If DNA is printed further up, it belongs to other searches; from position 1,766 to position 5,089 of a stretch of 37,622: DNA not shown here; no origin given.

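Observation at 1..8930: DarTG toxin-antitoxin wired into a DUF1156 methylase / PD-(D/E)xK / DUF499 ATPase operon: candidate composite defence system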

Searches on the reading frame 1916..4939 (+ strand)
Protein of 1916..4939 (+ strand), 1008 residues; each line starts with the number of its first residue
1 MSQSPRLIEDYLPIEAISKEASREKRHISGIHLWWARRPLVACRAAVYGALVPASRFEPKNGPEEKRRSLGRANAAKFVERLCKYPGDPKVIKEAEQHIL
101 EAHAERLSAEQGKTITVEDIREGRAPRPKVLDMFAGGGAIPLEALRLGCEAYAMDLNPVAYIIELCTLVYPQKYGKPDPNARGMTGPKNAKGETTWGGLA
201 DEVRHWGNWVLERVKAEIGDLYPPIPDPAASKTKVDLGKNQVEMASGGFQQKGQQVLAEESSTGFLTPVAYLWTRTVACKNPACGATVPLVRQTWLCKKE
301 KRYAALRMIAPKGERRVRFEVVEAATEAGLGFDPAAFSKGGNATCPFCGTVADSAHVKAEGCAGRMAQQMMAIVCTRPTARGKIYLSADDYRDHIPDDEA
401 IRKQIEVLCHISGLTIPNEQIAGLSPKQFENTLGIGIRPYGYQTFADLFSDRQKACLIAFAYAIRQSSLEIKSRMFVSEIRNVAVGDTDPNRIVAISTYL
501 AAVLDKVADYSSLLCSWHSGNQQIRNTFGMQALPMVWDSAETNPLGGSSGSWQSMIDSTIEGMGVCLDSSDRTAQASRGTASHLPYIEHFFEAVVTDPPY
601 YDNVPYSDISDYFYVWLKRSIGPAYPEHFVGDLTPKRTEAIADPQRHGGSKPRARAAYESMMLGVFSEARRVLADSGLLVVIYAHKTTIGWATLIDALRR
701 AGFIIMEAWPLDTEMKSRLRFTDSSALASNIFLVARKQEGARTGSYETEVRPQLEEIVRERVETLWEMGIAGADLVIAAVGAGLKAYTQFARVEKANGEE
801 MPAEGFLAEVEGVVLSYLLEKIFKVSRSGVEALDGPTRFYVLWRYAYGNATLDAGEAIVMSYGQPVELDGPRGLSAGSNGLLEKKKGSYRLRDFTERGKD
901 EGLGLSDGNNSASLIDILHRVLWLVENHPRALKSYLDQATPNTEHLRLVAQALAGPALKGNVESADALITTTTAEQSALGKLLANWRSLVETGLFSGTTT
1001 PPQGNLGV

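Call 4: search_protein_families(library=pfam, proteins=[window:1916-4939:+], max_evalue=0.01)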
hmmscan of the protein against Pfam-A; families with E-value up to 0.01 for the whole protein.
window:1916-4939:+ (1008 aa): 3 families
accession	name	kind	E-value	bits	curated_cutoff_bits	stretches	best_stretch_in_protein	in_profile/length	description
PF06634.17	DUF1156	-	1.8e-20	73.3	24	1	11-75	1-70/73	Protein of unknown function (DUF1156)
PF01555.25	N6_N4_Mtase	-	2.5e-05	24.7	26.7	1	593-697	3-67/221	DNA methylase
PF03602.21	Cons_hypoth95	-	0.0039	17.3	24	0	126-157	41-73/182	Conserved hypothetical protein 95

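Call 5: search_protein_families(library=padloc, proteins=[window:1916-4939:+], max_evalue=0.01)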
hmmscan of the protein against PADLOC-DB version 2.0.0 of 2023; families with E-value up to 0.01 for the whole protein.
window:1916-4939:+ (1008 aa): 16 families
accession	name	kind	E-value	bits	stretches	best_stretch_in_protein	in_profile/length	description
PDLC00661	HmaB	-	6.7e-135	449.2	1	6-900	9-878/973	DNA-adenine methylase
PDLC00660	HmaB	-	2.4e-129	430.8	1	6-900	10-872/967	DNA-adenine methylase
PDLC03233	MTase_II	-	4.4e-70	235.1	3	267-797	209-704/731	Type II methyltransferase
PDLC02189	DUF1156_MTase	-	3.3e-42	142.7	3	503-768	469-708/944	-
PDLC03352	MTase_II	-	8.7e-36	121.1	3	448-622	418-597/1023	Type II methyltransferase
PDLC03314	MTase_II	-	9.7e-30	101.4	2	497-793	460-744/944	Type II methyltransferase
PDLC02541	PglX|PglXI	-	5.9e-10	35.9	1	576-747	479-632/919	PglXI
PDLC03312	MTase_II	-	5.2e-09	32.4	1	591-722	1129-1247/1344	Type II methyltransferase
PDLC03346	MTase_II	-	4.5e-07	26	1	591-750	608-749/1068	Type II methyltransferase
PDLC03367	MTase_II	-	1.2e-05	21.9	0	594-735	349-475/633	Type II methyltransferase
PDLC03319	MTase_II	-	4.8e-05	20.4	0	580-621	281-322/503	Type II methyltransferase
PDLC04134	mad2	-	0.0015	15.4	0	126-160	291-325/492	mads_2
PDLC03316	MTase_II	-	0.0016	15.5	0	111-161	318-368/390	Type II methyltransferase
PDLC03224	MTase_II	-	0.0044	14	0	129-164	96-131/481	Type II methyltransferase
PDLC03380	MTase_II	-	0.007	13.6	0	93-165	23-95/393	Type II methyltransferase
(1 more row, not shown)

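Call 12: find_homologous_proteins(query=window:1916-4939:+, max_evalue=1e-30)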
Query window:1916-4939:+ (1008 aa): 7913 proteins with E <= 1e-30 among 8000 candidates; the best 120 are listed.
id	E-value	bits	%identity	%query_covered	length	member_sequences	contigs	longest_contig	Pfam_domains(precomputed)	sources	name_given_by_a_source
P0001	0.0e+0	2316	100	100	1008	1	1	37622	PF06634.18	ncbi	ncbi:MAG: DUF1156 domain-containing protein [bacterium]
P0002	0.0e+0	1577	70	99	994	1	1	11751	PF06634.18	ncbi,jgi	jgi:putative DNA methylase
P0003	0.0e+0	1522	68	100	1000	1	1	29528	PF06634.18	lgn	-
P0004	0.0e+0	1503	68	99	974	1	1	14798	PF06634.18,PF08241.19,PF01555.25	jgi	jgi:putative DNA methylase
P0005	0.0e+0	1455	65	100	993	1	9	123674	PF06634.18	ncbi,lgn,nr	ncbi:DUF1156 domain-containing protein [bacterium]|nr:DUF1156 domain-containing protein [bacterium]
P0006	0.0e+0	1451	66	98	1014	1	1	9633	PF06634.18,PF08241.19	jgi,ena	-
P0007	0.0e+0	1449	65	98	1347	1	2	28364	PF02481.22,PF06634.18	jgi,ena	-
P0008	0.0e+0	1446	66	99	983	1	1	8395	PF06634.18,PF08241.19,PF01555.25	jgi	jgi:putative DNA methylase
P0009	0.0e+0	1443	63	99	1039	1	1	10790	PF06634.18,PF08241.19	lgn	-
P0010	0.0e+0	1443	65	99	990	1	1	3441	PF06634.18,PF08241.19,PF01555.25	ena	-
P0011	0.0e+0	1442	66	98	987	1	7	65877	PF06634.18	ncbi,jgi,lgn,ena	-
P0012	0.0e+0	1441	65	98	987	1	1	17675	PF06634.18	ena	-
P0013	0.0e+0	1439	65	99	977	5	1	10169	PF06634.18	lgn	-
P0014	0.0e+0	1439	66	99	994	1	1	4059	PF06634.18,PF01555.25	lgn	-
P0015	0.0e+0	1439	66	99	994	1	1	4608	PF06634.18,PF01555.25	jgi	jgi:putative DNA methylase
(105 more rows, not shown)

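Call 14: find_related_loci(query=A1, collection=genome_contigs, flank=10000)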
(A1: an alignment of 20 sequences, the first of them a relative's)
Query A1 (1008 aa) in genome_contigs; peptide patterns used: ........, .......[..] (x = any residue, [..] = any of these).
600 stretches matched a pattern (row limit reached: there are more); 599 encode a relative of the query (tblastn E <= 1e-3); the best 80 are kept; 80 distinct loci.
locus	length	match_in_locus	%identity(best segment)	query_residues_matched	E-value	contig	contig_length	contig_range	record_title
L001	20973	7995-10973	60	7-994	0e+0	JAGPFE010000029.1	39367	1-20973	MAG: Candidatus Hydrogenedentota bacterium isolate Gw_SlDig_bin_152 Gw_SlDig_1421_length_39367_cov_7.247987, whole genom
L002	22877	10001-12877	58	3-991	0e+0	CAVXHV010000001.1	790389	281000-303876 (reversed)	MAG: uncultured Planctomycetota bacterium isolate MFD04463.bin.2.228 genome assembly, contig: contig_10926, whole genome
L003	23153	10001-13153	55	6-999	0e+0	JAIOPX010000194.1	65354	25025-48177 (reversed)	MAG: Planctomycetota bacterium isolate LakeFargette_0920_ALND_MAG_59_20 LacPavin_0920_ALND_scaffold_330595, whole genome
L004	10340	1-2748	63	51-994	0e+0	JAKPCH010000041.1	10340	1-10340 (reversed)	MAG: Deltaproteobacteria bacterium isolate JPMR_maxbin.014 k141_687909, whole genome shotgun sequence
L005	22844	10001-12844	51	1-994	0e+0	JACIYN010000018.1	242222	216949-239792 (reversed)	MAG: Desulfacinum sp. isolate MAG-79 Desulfacinum_C3_bin37_Scaffold_18, whole genome shotgun sequence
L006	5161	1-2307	50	159-991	0e+0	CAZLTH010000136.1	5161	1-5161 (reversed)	MAG TPA_asm: uncultured Syntrophomonadaceae bacterium isolate binchicken_co140_202 genome assembly, contig: NODE_9560_le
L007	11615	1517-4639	57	6-991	0e+0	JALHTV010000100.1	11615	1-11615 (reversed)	MAG: Phycisphaerae bacterium isolate PFL33 seq_1360955, whole genome shotgun sequence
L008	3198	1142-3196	50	6-735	0e+0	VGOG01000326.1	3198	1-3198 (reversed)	MAG: Chloroflexi bacterium isolate K_DeepCast_250m_m2_317 K_DeepCast_250m_m2_317_Ga0194125_10069011, whole genome shotgu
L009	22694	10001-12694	42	1-996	0e+0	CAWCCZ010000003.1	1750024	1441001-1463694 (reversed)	MAG: uncultured Solirubrobacteraceae bacterium isolate MFD09286.bin.2.181 genome assembly, contig: contig_29160, whole g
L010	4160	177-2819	44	6-996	0e+0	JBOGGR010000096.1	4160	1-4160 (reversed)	MAG: Acidimicrobiales bacterium isolate TC-S_metabat2.bin.60 k127_852517, whole genome shotgun sequence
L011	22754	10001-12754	42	1-995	0e+0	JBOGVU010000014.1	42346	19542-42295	MAG: Actinomycetota bacterium isolate SD8030_metabat2.bin.23 NODE_79_length_42346_cov_1.796632, whole genome shotgun seq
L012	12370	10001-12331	46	5-819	0e+0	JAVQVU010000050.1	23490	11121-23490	MAG: Anaerolineae bacterium isolate SKYGB_h_bin113 k141_2061311, whole genome shotgun sequence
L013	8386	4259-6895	42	6-991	0e+0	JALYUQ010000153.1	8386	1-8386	MAG: Actinomycetota bacterium isolate LAG bin21 SD1463-65_k127_940041, whole genome shotgun sequence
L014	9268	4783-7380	37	3-963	0e+0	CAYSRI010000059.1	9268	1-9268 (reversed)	MAG TPA_asm: uncultured archaeon isolate binchicken_co1_20 genome assembly, contig: NODE_4231_length_9268_cov_3.455118,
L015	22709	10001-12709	40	2-997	0e+0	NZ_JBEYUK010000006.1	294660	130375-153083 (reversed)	Streptomyces sp. NPDC047130 NPDC047130_57_A6.ctg-0006, whole genome shotgun sequence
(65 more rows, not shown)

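Call 22: find_related_loci(query=A1, collection=metagenome_contigs, flank=10000)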
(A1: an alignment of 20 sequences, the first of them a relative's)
Query A1 (1008 aa) in metagenome_contigs; peptide patterns used: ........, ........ (x = any residue, [..] = any of these).
600 stretches matched a pattern (row limit reached: there are more); 572 encode a relative of the query (tblastn E <= 1e-3); the best 80 are kept; 80 distinct loci.
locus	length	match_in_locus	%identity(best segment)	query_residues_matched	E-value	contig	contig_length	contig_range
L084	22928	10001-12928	65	6-994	0e+0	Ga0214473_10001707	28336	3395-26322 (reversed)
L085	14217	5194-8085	66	6-1000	0e+0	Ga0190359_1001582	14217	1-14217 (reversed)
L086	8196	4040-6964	66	1-994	0e+0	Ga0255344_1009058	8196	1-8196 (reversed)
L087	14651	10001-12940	63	1-994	0e+0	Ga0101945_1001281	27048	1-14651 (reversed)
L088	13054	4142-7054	65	1-991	0e+0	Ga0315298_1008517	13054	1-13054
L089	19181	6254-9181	63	6-994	0e+0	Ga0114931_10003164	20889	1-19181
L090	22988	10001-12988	62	1-1000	0e+0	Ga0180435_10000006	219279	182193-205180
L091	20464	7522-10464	62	1-1000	0e+0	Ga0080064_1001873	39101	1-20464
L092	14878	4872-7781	63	1-994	0e+0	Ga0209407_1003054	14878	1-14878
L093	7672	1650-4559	62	6-992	0e+0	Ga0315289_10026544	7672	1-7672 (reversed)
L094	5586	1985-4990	59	1-996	0e+0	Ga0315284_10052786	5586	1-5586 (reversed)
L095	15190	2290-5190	63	6-994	0e+0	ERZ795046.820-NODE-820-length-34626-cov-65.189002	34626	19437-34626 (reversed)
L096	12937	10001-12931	61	1-991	0e+0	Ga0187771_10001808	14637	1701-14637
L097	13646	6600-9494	62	6-994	0e+0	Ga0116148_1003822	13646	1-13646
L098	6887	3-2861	62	13-991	0e+0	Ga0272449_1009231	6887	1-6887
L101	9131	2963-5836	61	6-991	0e+0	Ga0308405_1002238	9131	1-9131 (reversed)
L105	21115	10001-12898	61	6-994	0e+0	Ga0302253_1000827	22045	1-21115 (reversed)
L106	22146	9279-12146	61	6-994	0e+0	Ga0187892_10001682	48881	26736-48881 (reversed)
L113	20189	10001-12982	58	3-991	0e+0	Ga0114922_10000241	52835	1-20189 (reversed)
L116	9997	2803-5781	59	1-991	0e+0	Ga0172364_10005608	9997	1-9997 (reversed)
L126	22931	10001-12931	57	1-996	0e+0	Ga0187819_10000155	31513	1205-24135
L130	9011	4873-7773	58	1-991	0e+0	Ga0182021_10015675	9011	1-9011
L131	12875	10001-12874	58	1-951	0e+0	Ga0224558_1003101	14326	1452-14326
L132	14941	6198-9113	58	1-994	0e+0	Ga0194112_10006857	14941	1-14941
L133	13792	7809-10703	59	1-991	0e+0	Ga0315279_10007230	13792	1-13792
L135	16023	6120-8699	62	1-876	0e+0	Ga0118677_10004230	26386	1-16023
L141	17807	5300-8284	56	1-996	0e+0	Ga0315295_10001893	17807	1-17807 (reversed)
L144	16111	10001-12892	56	1-991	0e+0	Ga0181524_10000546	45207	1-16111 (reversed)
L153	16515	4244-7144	56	1-991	0e+0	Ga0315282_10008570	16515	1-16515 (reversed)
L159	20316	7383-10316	53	1-995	0e+0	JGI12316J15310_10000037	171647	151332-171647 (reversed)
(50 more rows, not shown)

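Call 26: search_protein_families(library=pfam, proteins=[L005:8104-9444:+, L005:9413-9982:+, L106:7465-9261:+, L132:4993-6183:+, L087:8095-9399:+, L087:9348-10001:+, L135:4634-5422:+, L141:4869-5300:+, L153:1926-3188:+, L133:6740-7801:+], max_evalue=0.001)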
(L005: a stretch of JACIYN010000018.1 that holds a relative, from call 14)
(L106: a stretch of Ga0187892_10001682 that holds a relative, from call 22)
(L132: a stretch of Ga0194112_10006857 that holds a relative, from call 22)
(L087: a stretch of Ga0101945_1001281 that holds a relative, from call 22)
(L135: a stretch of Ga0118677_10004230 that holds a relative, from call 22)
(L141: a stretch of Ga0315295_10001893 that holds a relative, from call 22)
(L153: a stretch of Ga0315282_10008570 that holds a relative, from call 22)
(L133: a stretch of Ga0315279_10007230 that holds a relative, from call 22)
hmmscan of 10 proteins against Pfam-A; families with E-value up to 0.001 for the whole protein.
L005:8104-9444:+ (447 aa): 2 families
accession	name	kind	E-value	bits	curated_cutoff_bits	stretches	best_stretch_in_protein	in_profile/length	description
PF19276.4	HD_assoc_2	-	5.8e-13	49.2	23.1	1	240-348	16-115/222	HD associated region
PF01966.28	HD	-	1.6e-09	38.5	22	1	56-165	1-80/116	HD domain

L005:9413-9982:+ (190 aa): 0 families

L106:7465-9261:+ (599 aa): 2 families
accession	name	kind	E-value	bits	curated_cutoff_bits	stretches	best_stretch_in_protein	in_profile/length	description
PF13271.11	DUF4062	-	1.9e-20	73.3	24.7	1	72-157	2-82/82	Domain of unknown function (DUF4062)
PF13749.12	HATPase_c_4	-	2.9e-20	72.5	26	1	381-465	3-88/89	Putative ATP-dependent DNA helicase recG C-terminal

L132:4993-6183:+ (397 aa): 2 families
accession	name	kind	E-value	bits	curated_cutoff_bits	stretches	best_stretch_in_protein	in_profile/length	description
PF06250.17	YhcG_C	-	1.6e-58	197.4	32.5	1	220-371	2-155/157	YhcG PDDEXK nuclease domain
PF17761.7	DUF1016_N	-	3.3e-39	134.6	32.8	1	23-193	2-137/137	DUF1016 N-terminal domain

L087:8095-9399:+ (435 aa): 4 families
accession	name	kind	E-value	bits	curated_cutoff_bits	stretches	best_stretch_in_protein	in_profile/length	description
PF13304.12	AAA_21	-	9.4e-30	105.1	27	1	34-386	1-303/304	AAA domain, putative AbiEii toxin, Type IV TA system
PF13175.12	AAA_15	-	2.2e-11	44.4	32.1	2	344-385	329-373/374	AAA ATPase domain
PF11398.14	DUF2813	-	8.1e-07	29.2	21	0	15-50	5-40/372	Protein of unknown function (DUF2813)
PF02463.25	SMC_N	-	0.00098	19.1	40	0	13-51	2-43/220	RecF/RecN/SMC N terminal domain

L087:9348-10001:+ (218 aa): 0 families

L135:4634-5422:+ (263 aa): 0 families

L141:4869-5300:+ (144 aa): 1 family
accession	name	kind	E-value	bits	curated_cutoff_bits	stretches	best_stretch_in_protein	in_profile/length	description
PF02452.23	PemK_toxin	-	1.9e-12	47.8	23.1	1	34-140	1-107/109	PemK-like, MazF-like toxin of type II toxin-antitoxin system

L153:1926-3188:+ (421 aa): 0 families

L133:6740-7801:+ (354 aa): 0 families

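Call 27: search_protein_families(library=pfam, proteins=[L126:9678-10001:+, L089:4266-5213:+, L089:5916-6224:+, L131:8281-10008:+, L130:3747-4817:+, L113:6702-9995:+, L116:1073-2791:+, L144:9090-10001:+, L101:1467-2945:+, L105:9679-9984:+], max_evalue=0.001)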
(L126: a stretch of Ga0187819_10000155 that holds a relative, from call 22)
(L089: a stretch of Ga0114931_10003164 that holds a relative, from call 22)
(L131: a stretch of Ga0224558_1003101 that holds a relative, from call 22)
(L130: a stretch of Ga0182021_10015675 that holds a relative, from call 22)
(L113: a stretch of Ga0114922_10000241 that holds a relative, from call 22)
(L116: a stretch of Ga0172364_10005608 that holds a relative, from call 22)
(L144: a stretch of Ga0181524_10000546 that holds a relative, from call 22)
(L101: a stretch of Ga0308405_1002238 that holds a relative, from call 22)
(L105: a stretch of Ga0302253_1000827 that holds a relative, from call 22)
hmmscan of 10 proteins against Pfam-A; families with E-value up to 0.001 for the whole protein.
L126:9678-10001:+ (108 aa): 0 families

L089:4266-5213:+ (316 aa): 1 family
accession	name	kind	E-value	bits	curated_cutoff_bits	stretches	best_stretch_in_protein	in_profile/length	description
PF00156.33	Pribosyltran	-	1.8e-06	27.8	26.3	1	254-301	79-118/158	Phosphoribosyl transferase domain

L089:5916-6224:+ (103 aa): 0 families

L131:8281-10008:+ (576 aa): 5 families
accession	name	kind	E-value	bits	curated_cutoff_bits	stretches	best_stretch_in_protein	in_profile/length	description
PF13304.12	AAA_21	-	4.9e-20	73.2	27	2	209-324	220-303/304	AAA domain, putative AbiEii toxin, Type IV TA system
PF13175.12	AAA_15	-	2.4e-16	60.8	32.1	2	229-322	275-372/374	AAA ATPase domain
PF02463.25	SMC_N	-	1e-06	28.8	40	0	1-42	1-45/220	RecF/RecN/SMC N terminal domain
PF13555.12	AAA_29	-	0.0006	19.9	27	0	11-42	10-43/61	P-loop containing region of AAA domain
PF13476.12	AAA_23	-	0.00075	20.6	27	0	4-42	1-40/201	AAA domain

L130:3747-4817:+ (357 aa): 5 families
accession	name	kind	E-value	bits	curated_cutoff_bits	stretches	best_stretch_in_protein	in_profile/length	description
PF13614.12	AAA_31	-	2.9e-27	96.2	27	1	5-194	3-165/177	AAA domain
PF01656.29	CbiA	-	1.6e-12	47.9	25.4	1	7-132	2-54/125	CobQ/CobB/MinD/ParA nucleotide binding domain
PF09140.17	MipZ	-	0.00011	22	20.7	0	7-52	4-49/262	ATPase MipZ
PF06564.18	CBP_BcsQ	-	0.0002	21.4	21.3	1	10-50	8-48/234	Cellulose biosynthesis protein BcsQ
PF02374.21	ArsA_ATPase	-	0.00032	20.5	24.3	1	8-52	5-49/305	Anion-transporting ATPase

L113:6702-9995:+ (1098 aa): 1 family
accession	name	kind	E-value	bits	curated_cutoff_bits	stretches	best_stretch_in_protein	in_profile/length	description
PF13289.12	SIR2_2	-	2.5e-19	70.2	24.5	1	276-415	2-140/141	SIR2-like domain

L116:1073-2791:+ (573 aa): 1 family
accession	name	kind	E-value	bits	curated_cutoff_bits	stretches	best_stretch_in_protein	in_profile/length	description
PF10592.14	AIPR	-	3.7e-38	132.4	25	1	231-511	1-298/308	AIPR protein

L144:9090-10001:+ (304 aa): 0 families

L101:1467-2945:+ (493 aa): 1 family
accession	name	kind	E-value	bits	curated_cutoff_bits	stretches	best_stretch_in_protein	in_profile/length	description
PF03747.19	ADP_ribosyl_GH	-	5.2e-51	174.5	26.2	1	28-363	1-287/287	ADP-ribosylglycohydrolase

L105:9679-9984:+ (102 aa): 0 families

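Call 43: find_encoding_contigs(protein=P0002, flank=8000, max_places=2)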
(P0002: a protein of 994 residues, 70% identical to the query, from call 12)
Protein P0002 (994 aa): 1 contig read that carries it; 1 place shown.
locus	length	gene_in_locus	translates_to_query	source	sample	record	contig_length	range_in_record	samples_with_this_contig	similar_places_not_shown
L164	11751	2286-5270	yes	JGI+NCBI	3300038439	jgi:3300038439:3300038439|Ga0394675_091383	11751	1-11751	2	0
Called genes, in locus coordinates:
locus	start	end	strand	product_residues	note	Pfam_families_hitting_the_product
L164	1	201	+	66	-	?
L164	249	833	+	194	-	-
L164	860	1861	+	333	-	-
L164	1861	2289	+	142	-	PF01850:PIN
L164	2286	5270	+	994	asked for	PF06634:DUF1156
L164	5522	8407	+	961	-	PF04465:DUF499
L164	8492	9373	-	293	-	PF08843:AbiEii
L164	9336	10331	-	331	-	PF09952:AbiEi_2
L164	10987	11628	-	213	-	PF00589:Phage_integrase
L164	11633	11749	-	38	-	?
